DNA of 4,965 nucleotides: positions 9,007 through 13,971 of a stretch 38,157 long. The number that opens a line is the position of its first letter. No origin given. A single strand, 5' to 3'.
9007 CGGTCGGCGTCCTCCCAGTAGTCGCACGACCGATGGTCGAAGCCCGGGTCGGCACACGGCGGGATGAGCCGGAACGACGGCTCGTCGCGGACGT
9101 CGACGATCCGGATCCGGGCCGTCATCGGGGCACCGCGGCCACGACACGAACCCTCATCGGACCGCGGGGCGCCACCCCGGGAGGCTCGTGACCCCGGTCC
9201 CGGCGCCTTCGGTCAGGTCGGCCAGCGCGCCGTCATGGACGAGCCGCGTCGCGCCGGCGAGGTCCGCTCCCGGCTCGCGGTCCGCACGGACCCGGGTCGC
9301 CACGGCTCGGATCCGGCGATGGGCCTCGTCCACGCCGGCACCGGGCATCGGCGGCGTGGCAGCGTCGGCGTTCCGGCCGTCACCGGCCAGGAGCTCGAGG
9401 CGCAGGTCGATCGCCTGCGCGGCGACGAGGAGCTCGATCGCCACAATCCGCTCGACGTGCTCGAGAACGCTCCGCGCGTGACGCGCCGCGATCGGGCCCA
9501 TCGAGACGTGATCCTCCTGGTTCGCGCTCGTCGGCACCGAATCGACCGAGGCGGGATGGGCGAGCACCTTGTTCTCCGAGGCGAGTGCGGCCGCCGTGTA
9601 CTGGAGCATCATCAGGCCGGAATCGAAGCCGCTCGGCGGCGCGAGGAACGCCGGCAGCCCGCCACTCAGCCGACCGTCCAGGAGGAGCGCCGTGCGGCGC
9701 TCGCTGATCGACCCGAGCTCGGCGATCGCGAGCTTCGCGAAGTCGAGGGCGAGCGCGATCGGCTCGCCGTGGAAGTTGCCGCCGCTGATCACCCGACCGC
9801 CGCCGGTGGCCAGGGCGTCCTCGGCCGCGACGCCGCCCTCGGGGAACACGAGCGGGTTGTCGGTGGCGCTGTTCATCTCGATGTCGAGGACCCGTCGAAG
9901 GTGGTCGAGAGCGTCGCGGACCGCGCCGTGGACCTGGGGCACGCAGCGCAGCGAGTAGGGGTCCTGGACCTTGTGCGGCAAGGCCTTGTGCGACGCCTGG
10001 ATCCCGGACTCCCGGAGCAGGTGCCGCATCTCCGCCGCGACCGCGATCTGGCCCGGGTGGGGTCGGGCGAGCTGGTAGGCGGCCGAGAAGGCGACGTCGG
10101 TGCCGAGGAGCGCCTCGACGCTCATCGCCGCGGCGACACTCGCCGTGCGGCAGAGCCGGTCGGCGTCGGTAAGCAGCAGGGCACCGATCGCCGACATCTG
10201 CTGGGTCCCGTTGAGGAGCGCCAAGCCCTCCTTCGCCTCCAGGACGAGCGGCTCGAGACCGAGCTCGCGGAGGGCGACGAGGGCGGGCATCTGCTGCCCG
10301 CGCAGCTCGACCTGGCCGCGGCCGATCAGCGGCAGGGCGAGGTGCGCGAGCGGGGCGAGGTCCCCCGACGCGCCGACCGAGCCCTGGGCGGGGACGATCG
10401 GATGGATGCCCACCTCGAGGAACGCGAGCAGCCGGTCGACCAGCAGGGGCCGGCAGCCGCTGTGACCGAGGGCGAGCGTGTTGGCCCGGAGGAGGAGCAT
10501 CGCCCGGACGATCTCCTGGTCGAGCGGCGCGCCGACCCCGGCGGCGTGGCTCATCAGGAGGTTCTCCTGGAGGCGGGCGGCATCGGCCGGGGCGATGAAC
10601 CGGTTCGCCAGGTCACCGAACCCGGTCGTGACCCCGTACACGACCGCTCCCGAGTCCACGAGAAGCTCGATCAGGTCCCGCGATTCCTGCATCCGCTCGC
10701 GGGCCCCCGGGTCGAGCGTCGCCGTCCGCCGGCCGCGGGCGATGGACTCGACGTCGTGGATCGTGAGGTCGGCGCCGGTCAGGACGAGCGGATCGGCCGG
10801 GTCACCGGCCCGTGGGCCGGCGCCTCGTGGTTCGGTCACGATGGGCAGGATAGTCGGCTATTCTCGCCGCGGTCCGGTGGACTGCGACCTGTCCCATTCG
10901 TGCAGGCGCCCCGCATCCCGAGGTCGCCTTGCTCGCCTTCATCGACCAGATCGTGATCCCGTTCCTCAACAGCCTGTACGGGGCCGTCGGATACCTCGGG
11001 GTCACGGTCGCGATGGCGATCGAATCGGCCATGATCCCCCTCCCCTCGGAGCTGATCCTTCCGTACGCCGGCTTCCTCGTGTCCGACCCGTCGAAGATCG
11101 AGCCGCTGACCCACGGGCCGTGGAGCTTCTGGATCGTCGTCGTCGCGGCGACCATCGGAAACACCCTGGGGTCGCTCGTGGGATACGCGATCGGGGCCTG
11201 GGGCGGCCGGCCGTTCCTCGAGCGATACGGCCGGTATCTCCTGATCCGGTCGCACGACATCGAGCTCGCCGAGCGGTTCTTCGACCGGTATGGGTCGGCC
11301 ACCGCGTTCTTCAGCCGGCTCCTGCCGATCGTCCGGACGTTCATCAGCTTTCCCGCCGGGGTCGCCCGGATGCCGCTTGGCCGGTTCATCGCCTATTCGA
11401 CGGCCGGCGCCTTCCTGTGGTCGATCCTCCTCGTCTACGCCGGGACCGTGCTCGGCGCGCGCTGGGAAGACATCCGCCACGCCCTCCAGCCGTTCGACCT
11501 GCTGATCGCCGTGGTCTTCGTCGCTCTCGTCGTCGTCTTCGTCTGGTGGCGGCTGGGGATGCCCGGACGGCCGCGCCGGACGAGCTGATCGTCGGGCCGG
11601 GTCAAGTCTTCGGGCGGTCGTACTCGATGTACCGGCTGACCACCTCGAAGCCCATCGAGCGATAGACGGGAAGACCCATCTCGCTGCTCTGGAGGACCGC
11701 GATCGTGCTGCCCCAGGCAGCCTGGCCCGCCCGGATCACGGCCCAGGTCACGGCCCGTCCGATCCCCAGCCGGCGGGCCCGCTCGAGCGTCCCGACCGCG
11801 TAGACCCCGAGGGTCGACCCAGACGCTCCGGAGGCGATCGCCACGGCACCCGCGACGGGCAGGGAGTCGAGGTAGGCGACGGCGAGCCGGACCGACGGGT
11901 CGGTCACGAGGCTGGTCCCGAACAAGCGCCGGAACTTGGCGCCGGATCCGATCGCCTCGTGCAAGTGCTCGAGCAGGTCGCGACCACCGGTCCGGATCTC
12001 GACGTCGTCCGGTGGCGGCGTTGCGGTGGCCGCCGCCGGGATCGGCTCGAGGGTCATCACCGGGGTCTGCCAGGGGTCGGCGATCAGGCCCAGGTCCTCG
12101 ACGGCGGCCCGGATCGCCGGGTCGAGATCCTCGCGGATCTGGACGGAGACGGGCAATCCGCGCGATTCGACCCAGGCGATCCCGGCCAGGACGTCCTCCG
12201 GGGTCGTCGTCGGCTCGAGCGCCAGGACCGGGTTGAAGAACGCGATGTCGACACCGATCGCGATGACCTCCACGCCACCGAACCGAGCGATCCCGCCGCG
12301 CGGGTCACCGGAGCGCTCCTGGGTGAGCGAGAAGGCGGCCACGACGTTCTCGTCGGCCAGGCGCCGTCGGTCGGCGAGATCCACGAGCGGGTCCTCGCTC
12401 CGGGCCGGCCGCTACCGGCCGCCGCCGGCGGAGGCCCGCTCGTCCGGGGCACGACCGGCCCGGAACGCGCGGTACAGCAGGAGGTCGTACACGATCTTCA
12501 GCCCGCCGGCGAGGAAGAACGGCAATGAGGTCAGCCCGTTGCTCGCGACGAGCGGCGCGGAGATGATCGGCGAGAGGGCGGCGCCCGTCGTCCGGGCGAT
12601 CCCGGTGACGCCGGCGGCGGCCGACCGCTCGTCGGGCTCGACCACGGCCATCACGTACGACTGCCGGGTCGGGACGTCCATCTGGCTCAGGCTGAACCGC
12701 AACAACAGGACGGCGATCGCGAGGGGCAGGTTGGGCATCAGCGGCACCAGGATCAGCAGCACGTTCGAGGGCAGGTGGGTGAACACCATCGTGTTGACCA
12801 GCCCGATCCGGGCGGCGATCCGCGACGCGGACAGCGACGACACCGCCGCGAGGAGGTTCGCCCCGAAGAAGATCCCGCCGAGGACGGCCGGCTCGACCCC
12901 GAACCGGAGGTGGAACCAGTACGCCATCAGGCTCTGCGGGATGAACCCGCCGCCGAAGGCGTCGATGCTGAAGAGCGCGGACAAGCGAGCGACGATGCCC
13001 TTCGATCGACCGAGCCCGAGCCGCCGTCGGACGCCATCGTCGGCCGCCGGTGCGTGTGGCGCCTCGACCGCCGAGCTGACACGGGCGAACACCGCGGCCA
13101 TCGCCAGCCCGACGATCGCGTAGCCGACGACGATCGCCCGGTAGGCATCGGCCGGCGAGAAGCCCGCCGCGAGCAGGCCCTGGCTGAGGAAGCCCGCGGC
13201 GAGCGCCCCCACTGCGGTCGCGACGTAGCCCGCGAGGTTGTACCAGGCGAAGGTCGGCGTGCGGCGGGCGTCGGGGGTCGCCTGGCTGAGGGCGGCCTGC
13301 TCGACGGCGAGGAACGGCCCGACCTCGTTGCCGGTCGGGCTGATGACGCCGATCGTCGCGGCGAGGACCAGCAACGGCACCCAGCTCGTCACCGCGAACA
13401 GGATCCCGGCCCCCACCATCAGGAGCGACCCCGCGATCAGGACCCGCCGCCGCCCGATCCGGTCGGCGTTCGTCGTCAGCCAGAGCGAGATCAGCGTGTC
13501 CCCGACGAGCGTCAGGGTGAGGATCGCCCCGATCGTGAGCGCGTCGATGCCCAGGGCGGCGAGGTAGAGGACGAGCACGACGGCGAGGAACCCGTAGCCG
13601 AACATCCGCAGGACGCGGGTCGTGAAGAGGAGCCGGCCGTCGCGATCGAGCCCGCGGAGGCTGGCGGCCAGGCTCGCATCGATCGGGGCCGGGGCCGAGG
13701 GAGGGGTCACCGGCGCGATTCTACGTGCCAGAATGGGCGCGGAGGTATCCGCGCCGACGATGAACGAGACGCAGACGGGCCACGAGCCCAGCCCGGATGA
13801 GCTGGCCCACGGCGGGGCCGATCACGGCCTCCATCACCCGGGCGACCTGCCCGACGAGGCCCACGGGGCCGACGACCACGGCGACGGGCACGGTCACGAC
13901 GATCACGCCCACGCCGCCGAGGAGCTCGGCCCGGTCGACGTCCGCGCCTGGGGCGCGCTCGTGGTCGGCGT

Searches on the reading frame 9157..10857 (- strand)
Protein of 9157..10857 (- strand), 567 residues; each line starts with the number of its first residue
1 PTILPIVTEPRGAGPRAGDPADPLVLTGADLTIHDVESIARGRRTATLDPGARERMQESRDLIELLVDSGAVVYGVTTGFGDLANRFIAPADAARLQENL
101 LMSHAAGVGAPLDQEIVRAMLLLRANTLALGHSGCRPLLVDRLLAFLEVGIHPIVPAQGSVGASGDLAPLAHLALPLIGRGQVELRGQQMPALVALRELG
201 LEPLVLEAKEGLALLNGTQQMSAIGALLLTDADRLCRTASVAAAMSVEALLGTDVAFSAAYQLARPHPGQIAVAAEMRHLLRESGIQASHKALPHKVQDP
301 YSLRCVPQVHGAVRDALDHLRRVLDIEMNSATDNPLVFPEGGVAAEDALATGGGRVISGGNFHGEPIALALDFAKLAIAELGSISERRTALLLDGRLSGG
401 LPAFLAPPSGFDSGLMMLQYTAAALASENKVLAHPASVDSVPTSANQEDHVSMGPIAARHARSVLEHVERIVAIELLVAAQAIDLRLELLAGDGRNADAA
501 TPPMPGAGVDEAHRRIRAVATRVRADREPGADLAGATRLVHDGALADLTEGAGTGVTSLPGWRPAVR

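Call 37: search_protein_families(library=pfam, proteins=[window:9157-10857:-], max_evalue=0.0001)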
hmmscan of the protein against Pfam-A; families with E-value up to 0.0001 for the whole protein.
window:9157-10857:- (567 aa): 1 family
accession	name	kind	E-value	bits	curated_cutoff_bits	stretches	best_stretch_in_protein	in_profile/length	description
PF00221.24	Lyase_aromatic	-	1.6e-193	644.1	27.3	1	31-488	1-449/466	Aromatic amino acid lyase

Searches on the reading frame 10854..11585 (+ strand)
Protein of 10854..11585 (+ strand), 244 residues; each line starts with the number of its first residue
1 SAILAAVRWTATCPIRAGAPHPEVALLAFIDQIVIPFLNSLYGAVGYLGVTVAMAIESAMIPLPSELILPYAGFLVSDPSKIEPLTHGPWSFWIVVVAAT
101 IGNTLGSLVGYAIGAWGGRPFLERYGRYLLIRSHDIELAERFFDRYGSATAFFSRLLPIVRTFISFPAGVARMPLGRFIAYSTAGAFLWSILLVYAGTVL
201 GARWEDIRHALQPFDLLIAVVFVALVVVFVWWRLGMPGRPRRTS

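Call 37: search_protein_families(library=pfam, proteins=[window:10854-11585:+], max_evalue=0.0001)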
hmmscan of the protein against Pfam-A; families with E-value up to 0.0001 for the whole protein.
window:10854-11585:+ (244 aa): 1 family
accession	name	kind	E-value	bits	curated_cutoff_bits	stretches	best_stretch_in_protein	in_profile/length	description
PF09335.16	VTT_dom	-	4e-22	79.4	33.9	1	64-198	2-122/123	VTT domain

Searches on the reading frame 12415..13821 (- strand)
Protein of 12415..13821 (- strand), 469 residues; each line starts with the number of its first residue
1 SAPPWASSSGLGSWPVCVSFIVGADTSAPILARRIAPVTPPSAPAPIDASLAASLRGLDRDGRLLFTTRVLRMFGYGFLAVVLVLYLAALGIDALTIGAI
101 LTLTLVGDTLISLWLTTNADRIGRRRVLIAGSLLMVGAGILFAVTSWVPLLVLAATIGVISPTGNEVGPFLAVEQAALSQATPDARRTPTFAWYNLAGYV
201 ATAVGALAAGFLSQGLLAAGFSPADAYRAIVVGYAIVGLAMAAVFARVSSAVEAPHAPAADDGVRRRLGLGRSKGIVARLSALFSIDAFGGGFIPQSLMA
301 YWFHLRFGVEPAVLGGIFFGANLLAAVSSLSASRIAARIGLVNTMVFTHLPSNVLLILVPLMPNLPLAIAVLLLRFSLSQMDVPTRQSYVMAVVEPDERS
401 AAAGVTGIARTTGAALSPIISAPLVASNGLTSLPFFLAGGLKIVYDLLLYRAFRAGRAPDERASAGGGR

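Call 37: search_protein_families(library=pfam, proteins=[window:12415-13821:-], max_evalue=0.0001)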
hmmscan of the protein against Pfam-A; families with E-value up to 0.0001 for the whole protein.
window:12415-13821:- (469 aa): 1 family
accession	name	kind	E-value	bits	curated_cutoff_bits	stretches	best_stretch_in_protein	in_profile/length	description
PF07690.21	MFS_1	-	1.2e-25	90.6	33.4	2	65-418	1-347/347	Major Facilitator Superfamily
